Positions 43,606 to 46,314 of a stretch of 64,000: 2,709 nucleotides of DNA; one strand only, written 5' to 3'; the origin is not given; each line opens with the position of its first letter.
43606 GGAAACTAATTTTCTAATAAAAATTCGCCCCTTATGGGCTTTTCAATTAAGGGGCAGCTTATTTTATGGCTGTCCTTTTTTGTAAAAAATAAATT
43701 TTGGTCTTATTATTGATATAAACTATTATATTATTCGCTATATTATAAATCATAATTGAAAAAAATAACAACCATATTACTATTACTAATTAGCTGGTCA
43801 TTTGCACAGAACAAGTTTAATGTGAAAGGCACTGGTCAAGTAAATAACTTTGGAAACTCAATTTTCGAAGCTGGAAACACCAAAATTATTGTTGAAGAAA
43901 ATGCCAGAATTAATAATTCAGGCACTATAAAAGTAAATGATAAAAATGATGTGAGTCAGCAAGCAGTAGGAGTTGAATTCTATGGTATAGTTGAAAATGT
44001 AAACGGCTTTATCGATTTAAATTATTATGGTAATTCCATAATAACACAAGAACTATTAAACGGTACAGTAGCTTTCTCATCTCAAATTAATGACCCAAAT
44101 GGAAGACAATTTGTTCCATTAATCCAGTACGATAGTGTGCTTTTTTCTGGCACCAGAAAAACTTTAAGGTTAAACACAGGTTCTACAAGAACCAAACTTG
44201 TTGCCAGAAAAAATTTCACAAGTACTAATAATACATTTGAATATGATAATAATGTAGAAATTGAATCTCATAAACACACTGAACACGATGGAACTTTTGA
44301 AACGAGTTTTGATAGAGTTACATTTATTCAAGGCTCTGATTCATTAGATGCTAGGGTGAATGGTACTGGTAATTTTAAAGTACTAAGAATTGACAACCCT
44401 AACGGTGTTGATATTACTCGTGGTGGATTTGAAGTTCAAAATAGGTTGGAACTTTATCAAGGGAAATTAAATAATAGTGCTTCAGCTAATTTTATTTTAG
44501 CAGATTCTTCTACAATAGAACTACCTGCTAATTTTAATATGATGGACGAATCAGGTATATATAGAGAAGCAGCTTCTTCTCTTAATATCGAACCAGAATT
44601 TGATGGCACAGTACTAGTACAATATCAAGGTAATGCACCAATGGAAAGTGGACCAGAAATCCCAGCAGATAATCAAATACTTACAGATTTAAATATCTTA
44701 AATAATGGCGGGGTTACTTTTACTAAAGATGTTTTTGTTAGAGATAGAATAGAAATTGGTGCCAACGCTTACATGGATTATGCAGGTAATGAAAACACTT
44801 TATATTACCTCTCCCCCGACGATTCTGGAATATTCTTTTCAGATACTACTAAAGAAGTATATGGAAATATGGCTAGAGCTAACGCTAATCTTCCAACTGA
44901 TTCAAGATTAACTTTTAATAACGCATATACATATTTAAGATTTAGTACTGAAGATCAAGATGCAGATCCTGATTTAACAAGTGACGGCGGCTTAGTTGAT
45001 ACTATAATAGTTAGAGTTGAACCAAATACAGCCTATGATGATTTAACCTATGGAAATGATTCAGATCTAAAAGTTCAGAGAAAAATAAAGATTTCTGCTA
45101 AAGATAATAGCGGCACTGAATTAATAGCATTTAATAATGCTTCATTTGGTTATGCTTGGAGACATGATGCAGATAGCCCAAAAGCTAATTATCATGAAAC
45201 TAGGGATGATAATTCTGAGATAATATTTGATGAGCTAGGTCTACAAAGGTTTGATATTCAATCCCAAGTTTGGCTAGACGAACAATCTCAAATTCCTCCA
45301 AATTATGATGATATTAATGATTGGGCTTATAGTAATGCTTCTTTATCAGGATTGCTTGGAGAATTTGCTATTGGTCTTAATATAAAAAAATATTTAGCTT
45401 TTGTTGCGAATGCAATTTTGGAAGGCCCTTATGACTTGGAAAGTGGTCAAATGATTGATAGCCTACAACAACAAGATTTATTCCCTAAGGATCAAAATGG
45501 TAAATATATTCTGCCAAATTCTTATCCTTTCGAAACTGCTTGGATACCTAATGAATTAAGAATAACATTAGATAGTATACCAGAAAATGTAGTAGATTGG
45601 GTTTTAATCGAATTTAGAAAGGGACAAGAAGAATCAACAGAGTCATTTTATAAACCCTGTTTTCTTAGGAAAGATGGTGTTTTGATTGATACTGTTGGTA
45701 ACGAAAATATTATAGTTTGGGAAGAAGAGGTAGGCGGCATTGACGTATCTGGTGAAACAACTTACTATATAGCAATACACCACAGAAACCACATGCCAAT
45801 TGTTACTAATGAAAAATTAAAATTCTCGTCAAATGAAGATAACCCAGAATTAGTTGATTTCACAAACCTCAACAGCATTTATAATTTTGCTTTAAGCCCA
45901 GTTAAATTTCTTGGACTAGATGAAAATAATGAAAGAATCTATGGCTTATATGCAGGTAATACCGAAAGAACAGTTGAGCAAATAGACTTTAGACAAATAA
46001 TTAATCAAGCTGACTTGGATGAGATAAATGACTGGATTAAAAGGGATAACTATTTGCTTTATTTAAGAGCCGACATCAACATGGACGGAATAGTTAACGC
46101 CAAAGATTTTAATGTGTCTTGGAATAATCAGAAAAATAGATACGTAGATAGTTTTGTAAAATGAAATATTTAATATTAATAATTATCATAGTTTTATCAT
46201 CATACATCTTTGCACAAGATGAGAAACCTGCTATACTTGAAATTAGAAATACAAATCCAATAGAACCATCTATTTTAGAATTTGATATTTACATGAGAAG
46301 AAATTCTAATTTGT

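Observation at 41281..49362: Four-gene secreted module as a candidate uncharacterised cell-surface fibril/adhesin system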

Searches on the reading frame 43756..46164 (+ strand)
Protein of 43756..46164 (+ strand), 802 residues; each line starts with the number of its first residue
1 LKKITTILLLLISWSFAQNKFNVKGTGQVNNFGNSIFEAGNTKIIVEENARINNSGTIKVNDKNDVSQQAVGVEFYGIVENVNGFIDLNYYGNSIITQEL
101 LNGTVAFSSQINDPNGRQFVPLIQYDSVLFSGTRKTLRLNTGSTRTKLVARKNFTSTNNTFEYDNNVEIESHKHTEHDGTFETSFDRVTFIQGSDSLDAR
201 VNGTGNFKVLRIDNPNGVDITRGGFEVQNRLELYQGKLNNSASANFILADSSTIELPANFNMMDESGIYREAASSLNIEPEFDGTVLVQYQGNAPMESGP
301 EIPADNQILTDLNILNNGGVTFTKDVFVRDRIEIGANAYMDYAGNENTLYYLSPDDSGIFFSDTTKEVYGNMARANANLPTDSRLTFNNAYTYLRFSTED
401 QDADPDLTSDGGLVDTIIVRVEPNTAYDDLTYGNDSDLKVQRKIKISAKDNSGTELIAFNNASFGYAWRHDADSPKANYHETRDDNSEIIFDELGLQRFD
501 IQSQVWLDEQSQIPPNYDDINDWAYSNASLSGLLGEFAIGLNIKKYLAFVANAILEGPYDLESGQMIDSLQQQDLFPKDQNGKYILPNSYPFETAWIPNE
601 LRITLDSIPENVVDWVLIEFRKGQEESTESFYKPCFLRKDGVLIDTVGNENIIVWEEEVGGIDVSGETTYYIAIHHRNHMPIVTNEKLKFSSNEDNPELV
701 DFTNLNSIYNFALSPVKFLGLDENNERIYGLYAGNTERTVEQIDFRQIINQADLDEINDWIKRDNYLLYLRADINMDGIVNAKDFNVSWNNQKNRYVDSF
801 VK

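Call 3: search_protein_families(library=pfam, proteins=[window:43756-46164:+], max_evalue=0.1)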
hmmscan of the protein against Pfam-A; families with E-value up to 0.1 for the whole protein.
window:43756-46164:+ (802 aa): 0 families

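Call 4: search_protein_families(library=ncbifam, proteins=[window:43756-46164:+], max_evalue=0.1)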
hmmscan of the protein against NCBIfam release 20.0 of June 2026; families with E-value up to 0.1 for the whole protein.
window:43756-46164:+ (802 aa): 0 families

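Call 20: find_homologous_proteins(query=A2)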
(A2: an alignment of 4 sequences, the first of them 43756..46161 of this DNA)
Query A2 (4 sequences) (802 aa, profile of the alignment): 7 proteins with E <= 0.001 among 8000 candidates.
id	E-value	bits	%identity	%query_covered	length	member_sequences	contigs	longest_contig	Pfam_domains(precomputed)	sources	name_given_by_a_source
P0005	0.0e+0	1318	72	100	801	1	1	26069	-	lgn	-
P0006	0.0e+0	1316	100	100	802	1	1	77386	-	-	-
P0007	0.0e+0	1129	66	100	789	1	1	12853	-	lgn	-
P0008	0.0e+0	1045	63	99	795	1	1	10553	-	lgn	-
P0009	1.1e-159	552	35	97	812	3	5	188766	-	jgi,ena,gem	-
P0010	5.4e-16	76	25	28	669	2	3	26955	PF11617.14,PF08309.18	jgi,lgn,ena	-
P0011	3.1e-11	61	27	19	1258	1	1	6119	PF19408.6,PF17963.8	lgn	-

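Call 21: find_encoding_contigs(protein=P0009, flank=10000, max_places=3)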
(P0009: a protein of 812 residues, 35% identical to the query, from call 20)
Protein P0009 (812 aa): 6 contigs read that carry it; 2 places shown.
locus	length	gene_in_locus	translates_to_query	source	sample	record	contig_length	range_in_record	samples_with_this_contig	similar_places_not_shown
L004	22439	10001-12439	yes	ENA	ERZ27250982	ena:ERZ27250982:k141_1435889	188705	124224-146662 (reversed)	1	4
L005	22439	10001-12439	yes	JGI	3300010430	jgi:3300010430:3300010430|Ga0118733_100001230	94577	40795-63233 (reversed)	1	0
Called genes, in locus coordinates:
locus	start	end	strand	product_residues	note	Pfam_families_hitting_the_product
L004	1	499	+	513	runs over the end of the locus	PF00171:Aldedh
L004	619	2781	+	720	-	PF00270:DEAD, PF00271:Helicase_C, PF16124:RecQ_Zn_bind, PF09382:RQC, PF00570:HRDC, PF14493:HTH_40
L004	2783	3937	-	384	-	PF00072:Response_reg, PF00512:HisKA, PF02518:HATPase_c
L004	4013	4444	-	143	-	-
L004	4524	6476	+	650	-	PF00795:CN_hydrolase, PF02540:NAD_synthase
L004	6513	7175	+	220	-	PF00072:Response_reg, PF08281:Sigma70_r4_2 (faint), PF00196:GerE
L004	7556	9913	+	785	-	-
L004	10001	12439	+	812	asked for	-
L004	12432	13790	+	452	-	-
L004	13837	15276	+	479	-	PF00691:OmpA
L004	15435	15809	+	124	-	PF23198:PDE8A_N (weak), PF00072:Response_reg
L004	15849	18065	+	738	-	PF03924:CHASE, PF13426:PAS_9 (faint), PF00989:PAS (weak), PF08448:PAS_4, PF00512:HisKA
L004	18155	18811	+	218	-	PF01300:Sua5_yciO_yrdC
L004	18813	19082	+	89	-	PF00381:PTS-HPr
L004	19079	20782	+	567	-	PF05524:PEP-utilisers_N, PF00391:PEP-utilizers, PF02896:PEP-utilizers_C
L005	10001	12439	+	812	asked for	-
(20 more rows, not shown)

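Call 22: find_encoding_contigs(protein=P0008, flank=10000, max_places=2)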
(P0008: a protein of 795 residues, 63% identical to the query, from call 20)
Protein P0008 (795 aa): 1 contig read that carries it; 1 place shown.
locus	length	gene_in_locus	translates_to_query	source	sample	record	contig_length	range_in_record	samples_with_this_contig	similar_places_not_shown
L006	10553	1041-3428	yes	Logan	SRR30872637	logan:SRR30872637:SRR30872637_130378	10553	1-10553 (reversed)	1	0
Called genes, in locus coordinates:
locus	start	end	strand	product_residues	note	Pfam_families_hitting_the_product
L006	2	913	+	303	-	?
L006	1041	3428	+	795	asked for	-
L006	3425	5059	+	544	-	-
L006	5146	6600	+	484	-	PF00691:OmpA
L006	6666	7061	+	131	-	PF00072:Response_reg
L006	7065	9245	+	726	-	PF03924:CHASE, PF00989:PAS (weak), PF00512:HisKA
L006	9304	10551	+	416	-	?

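Call 23: find_related_loci(query=A2, collection=genome_contigs, flank=10000)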
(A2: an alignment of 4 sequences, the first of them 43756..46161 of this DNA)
Query A2 (802 aa) in genome_contigs; peptide patterns used: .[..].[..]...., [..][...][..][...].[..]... (x = any residue, [..] = any of these).
131 stretches matched a pattern; 50 encode a relative of the query (tblastn E <= 1e-3); 50 distinct loci.
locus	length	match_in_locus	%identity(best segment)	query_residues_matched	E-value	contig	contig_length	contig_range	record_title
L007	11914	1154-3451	41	16-792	2e-156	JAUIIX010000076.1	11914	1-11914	MAG: bacterium isolate Co_bin.282 NODE_29834_length_11914_cov_1.221176, whole genome shotgun sequence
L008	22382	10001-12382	35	1-793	7e-129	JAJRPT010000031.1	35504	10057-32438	MAG: Bacteroidetes bacterium isolate Dive100_bin10.105 k141_222616, whole genome shotgun sequence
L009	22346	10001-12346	39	1-792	5e-150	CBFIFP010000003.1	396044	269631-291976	MAG: Candidatus Kapaibacteriales bacterium isolate Co_bin_515_strict genome assembly, contig: Co_bin_515_strict_c3, whol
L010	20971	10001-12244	31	2-792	2e-83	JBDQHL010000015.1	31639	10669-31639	MAG: Bacteroidota bacterium isolate SFB_27D_18OOND_coas_30 k141_6164596_length_31639_cov_102.0000, whole genome shotgun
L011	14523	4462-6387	31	92-792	5e-79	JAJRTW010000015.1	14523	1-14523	MAG: Bacteroidetes bacterium isolate Dive96_bin10.128 k141_424327, whole genome shotgun sequence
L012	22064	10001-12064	31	8-792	3e-77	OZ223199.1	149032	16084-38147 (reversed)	MAG: Candidatus Kapaibacterium sp. isolate 09316a08-0405-4927-8c64-54324f316411 genome assembly, chromosome: 3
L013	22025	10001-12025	31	51-792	9e-74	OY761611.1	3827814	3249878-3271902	MAG: Candidatus Kapabacteria bacterium isolate 963550f5-4d88-4eb0-99f7-25ebda648600 genome assembly, chromosome: 1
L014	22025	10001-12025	30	51-792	6e-72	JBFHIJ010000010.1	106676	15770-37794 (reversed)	MAG: Chlorobiota bacterium isolate Mix_sand07.2021.05.G.35 k141_2127052_length_106676_cov_13.6941, whole genome shotgun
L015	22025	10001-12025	30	51-792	7e-72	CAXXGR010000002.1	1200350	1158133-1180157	MAG: Candidatus Kapaibacterium sp. isolate e0203437-6bf0-458e-9b39-a3b2dce24231 genome assembly, contig: contig_2, whole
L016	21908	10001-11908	31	92-792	1e-70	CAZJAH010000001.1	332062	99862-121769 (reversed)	MAG TPA_asm: uncultured Hyphomicrobiales bacterium isolate SRP252850_co1_147 genome assembly, contig: NODE_3_length_3320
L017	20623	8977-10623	32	190-792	2e-68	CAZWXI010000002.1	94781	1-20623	MAG TPA_asm: uncultured Hyphomicrobiales bacterium isolate SRP093185_co1_13 genome assembly, contig: NODE_56_length_9478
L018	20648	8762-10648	29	92-792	2e-67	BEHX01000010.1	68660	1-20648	Bacterium HR21 DNA, contig: NODE_176_10, isolate: HRbin21, whole genome shotgun sequence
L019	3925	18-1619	32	191-794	3e-67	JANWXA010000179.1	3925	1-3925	MAG: Candidatus Kapaibacterium sp. isolate SKYG35 NODE_179_length_3925_cov_3.136435, whole genome shotgun sequence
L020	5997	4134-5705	31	203-792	2e-65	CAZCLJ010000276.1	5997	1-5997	MAG TPA_asm: uncultured Hyphomicrobiales bacterium isolate SRP192927_co3_222 genome assembly, contig: NODE_38337_length_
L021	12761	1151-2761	32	203-793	1e-64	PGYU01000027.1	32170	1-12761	MAG: Ignavibacteriae bacterium HGW-Ignavibacteriae-1 08E140C01_z5_2013_Ig3399_v2_scaffold_1103, whole genome shotgun seq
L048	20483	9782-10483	31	528-791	5e-26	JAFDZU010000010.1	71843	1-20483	MAG: Bacteroidetes bacterium isolate SZAS-91 BACT-KAN-6__10__length-71843, whole genome shotgun sequence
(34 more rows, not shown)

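Call 29: search_solved_structures(query=A2, max_evalue=1)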
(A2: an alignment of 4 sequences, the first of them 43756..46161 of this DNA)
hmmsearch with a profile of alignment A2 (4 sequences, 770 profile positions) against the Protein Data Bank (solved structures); distinct sequences matched with E-value up to 1: 2.
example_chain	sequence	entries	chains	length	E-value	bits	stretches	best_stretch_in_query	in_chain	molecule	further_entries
3ady_A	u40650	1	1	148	0.43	12.2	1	341-431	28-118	DotD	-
6x62_Dd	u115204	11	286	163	0.55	11.8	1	341-431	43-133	DotD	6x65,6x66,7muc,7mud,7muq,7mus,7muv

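Call 49: find_homologous_proteins(query=A5)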
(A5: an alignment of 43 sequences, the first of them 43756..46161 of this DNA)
Query A5 (43 sequences) (802 aa, profile of the alignment): 10 proteins with E <= 0.001 among 8000 candidates.
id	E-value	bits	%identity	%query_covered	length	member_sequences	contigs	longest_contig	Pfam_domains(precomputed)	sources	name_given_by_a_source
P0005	4.7e-213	728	72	100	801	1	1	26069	-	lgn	-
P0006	6.7e-213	727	100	100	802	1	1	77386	-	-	-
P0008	1.1e-204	700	63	99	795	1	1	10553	-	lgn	-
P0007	5.3e-202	691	66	100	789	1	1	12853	-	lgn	-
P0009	3.2e-201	689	35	97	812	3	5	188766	-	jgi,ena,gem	-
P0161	1.1e-132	462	24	93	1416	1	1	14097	-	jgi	jgi:hypothetical protein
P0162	5.6e-129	450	25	93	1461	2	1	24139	-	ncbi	-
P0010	1.2e-24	105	25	28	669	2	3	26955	PF11617.14,PF08309.18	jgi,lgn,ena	-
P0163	1.2e-23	102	27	17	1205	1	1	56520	-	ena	-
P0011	2.1e-20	91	27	19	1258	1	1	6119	PF19408.6,PF17963.8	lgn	-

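Call 77: predict_structure(alignment_id=A9)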
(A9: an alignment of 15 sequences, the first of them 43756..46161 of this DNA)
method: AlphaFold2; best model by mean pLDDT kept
length: 802 residues; sequences in the alignment: 15
mean_pLDDT: 62.2   pTM: 0.52
mean pLDDT of the five models: 62.2, 61.8, 60.6, 58.2, 52.5
residues with pLDDT >= 90: 92; 70-90: 237; 50-70: 199; < 50: 274
segments of 3 or more residues with pLDDT < 50: 1-3, 7-24, 26-102, 108-117, 138-141, 244-248, 399-412, 425-440, 470-493, 512-514, 541-544, 588-601, 733-802
pLDDT, mean of each block of 10 residues (from residue 1): 46 35 44 39 40 38 26 30 34 35 49 48 55 51 53 53 56 58 62 55 72 78 77 85 53 59 93 87 94 92 91 94 95 94 92 80 85 80 79 69 43 75 52 41 80 76 69 35 36 64 68 51 65 73 65 76 73 65 59 33 66 80 67 83 82 69 76 73 84 78 81 66 75 44 34 44 38 29 32 27 21
secondary structure, 60 per line:
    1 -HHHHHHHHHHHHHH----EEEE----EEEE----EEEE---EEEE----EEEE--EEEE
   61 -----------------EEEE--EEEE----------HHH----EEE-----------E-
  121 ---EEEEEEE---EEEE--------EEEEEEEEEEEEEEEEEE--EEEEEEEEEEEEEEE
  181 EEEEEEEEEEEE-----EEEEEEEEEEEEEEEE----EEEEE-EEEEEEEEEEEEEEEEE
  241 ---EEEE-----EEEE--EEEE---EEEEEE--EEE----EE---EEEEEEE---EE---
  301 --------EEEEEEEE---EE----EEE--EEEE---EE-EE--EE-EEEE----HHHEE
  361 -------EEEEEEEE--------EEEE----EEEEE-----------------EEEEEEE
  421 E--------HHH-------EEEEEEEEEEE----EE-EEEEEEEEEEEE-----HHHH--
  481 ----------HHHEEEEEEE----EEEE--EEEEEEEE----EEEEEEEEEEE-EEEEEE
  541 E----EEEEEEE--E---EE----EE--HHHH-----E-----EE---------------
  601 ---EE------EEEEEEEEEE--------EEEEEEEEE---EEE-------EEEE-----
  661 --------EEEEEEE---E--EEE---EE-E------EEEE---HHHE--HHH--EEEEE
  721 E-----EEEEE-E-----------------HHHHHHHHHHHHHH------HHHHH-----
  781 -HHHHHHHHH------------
elements in order (helices of 4 or more, strands of 3 or more residues): H2-15 E20-23 E28-31 E36-39 E43-46 E51-54 E57-60 E78-81 E84-87 E105-107 E124-130 E134-137 E146-163 E166-192 E198-213 E218-222 E224-240 E244-247 E253-256 E259-262 E266-271 E274-276 E286-292 E309-316 E326-328 E331-334 E348-351 E368-375 E384-387 E392-396 E414-421 E440-450 E458-469 H475-478 E494-500 E505-508 E511-518 E523-533 E535-541 E546-552 H569-572 E612-621 E630-638 E642-644 E652-655 E669-675 E682-684 E698-701 E716-721 E727-731 H751-764 H771-775 H782-790
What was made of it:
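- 43756..46164 (+): g2: exported 802-aa paralogue of g1 with a different C-terminal module. The AF2 model is poor overall (pLDDT 62; call 77).
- On Cohesin-dockerin pair: This region of the model has pLDDT below 50 (call 77).
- The g2 model is poor (pLDDT 62; call 77), and g3 and g4 were not modelled.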

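Call 79: fold_search(model_id=the predicted structure, library=pdb)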
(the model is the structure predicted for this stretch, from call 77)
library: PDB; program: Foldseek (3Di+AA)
matches with E <= 10: 168; with E <= 0.001: 0
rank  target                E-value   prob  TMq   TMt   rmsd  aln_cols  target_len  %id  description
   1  4ojd_H                3.1e-02  0.25  0.08  0.13  23.3       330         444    7  Crystal structure of a C-terminally truncated trimeric ectodomain of the C. elegans fusion protein EFF-1 G260A/D321E/D (released 2014-05-14)
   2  4d8o                  8.2e-02  0.30  0.09  0.13  17.1       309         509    9  Crystal Structure of the ankyrin-B ZU5-ZU5-UPA-DD tandem (released 2012-03-28)
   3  9e5c_5n               1.0e-01  0.44  0.14  0.17  18.2       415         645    8  Cryo-EM structure of 96 nm repeat of microtubule doublet from T. brucei flagellum (released 2025-03-12)
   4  6yoa_B                1.4e-01  0.89  0.09  0.40   9.1       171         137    6  Lig v 1 structure and the inflammatory response to the Ole e 1 protein family (released 2020-05-13)
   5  9y6s_9K               1.6e-01  0.66  0.13  0.18  16.2       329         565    8  96-nm repeat of the Leishmania tarentolae doublet microtubule (released 2025-12-17)
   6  9fqr_Hn               1.8e-01  0.20  0.11  0.14  22.2       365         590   12  96-nm repeat of axonemal doublet microtubules from bovine sperm (released 2025-03-26)
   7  7crw_A                2.0e-01  0.12  0.08  0.18  18.8       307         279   10  Cryo-EM structure of rNLRP1-rDPP9 complex (released 2021-03-24)
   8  6m3q_E                2.1e-01  0.15  0.09  0.14  17.9       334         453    9  Crystal structure of AnkB/beta4-spectrin complex (released 2020-05-13)
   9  9h6g_A                4.5e-01  0.03  0.05  0.04  21.5       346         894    8  Inactive Bacteroides ovatus GH98 endoxylanase E361A in complex with arabino-xylooligosaccharide (released 2025-11-05)
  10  4nkq_A                5.2e-01  0.08  0.07  0.12  21.6       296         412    7  Structure of a Cytokine Receptor Complex (released 2015-09-23)
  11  4ojc_A                6.0e-01  0.06  0.07  0.12  21.4       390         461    8  Crystal structure of the wild-type full-length trimeric ectodomain of the C. elegans fusion protein EFF-1 (released 2014-05-14)
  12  8hpy_D                6.0e-01  0.03  0.08  0.11  28.3       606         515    9  Crystal structure of human LGI1-ADAM22 complex (released 2023-12-13)
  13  8j07_k3               6.6e-01  0.13  0.11  0.17  18.2       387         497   12  96nm repeat of human respiratory doublet microtubule and associated axonemal complexes (released 2023-07-26)
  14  2iou_G                7.2e-01  0.09  0.12  0.16  18.3       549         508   10  Major Tropism Determinant P1 (Mtd-P1) Variant Complexed with Bordetella brochiseptica Virulence Factor Pertactin extra (released 2007-10-23)
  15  9dr0_A                7.2e-01  0.02  0.05  0.08  19.9       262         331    8  Hare calicivirus protruding domain (released 2024-10-30)
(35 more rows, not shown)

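Call 81: search_protein_families(library=pfam, alignment_id=A5, max_evalue=0.05)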
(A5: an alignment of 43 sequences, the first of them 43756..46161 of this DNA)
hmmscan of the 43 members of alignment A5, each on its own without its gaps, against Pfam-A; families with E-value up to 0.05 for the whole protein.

A. member 1, window:43756-46161:+ (802 aa): 0 families

B. families by the number of members that match (of 43 scanned): 2 families
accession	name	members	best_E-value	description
PF00404.24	Dockerin_1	3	0.00065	Dockerin type I domain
PF13202.12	EF-hand_5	1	0.028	EF hand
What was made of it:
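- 45403..46161 (+): g2 C-terminal module (about residues 550-802): beta-sandwich with VDWV-x-x-E-x-R ... H-R-N-H, then a dockerin-like Ca-loop (46072-46107). Dockerin_1 hits in 3 of 43 (call 81).
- On Cohesin-dockerin pair: Dockerin_1 in 3/43 orthologues, best E 6.5e-4 (call 81).
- Checked: Three of 43 orthologues hit Pfam Dockerin_1 (best E 6.5e-4; call 81).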
